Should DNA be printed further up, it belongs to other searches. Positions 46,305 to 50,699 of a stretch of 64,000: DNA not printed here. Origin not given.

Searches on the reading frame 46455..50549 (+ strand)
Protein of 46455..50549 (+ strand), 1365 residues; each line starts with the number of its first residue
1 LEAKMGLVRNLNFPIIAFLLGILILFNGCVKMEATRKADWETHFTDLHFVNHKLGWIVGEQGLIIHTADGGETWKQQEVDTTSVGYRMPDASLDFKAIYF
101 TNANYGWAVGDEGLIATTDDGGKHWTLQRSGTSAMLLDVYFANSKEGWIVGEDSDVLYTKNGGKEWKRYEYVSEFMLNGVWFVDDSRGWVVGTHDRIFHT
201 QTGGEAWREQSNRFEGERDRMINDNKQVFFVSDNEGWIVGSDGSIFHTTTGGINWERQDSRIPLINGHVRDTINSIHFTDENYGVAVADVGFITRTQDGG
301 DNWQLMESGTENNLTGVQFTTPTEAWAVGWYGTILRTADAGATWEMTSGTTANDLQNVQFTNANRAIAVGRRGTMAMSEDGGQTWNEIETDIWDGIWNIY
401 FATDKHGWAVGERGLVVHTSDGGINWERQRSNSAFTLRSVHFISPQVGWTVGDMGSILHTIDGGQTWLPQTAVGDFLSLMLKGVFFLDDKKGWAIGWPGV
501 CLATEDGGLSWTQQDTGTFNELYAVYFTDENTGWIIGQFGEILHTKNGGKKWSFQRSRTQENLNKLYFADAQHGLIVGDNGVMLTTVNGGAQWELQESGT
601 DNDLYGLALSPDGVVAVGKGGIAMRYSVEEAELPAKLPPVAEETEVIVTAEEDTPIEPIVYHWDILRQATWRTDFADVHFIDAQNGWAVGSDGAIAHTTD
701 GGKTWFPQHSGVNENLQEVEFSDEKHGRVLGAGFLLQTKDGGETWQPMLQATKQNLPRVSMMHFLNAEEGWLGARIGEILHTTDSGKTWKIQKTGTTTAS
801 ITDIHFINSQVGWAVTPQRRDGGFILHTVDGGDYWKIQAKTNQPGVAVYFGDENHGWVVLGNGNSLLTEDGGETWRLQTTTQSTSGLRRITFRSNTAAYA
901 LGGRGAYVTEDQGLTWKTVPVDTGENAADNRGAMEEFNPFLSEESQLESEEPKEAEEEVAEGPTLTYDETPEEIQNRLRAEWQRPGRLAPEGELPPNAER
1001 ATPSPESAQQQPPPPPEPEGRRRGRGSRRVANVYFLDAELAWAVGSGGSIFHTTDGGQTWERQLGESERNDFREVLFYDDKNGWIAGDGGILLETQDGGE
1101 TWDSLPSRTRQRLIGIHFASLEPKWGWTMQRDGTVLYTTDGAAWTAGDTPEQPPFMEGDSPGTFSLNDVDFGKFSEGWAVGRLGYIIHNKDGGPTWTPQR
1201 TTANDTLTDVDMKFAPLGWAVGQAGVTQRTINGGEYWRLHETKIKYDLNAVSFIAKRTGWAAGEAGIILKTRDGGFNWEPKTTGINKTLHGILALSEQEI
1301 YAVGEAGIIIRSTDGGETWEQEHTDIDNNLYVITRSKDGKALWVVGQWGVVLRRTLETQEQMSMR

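Call 31: search_protein_families(library=pfam, proteins=[window:46455-50549:+], max_evalue=0.001)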
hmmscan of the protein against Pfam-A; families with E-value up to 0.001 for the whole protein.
window:46455-50549:+ (1365 aa): 3 families
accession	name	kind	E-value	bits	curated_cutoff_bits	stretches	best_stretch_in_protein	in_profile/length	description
PF14870.12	PSII_BNR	-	3.3e-131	437.5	27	17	177-304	20-138/303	Photosynthesis system II assembly factor YCF48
PF15902.12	Sortilin-Vps10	-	1.7e-30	106.6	33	0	333-391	2-63/446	Sortilin, neurotensin receptor 3,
PF02012.26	BNR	-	5.9e-20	68.4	27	0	1051-1062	1-12/12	BNR/Asp-box repeat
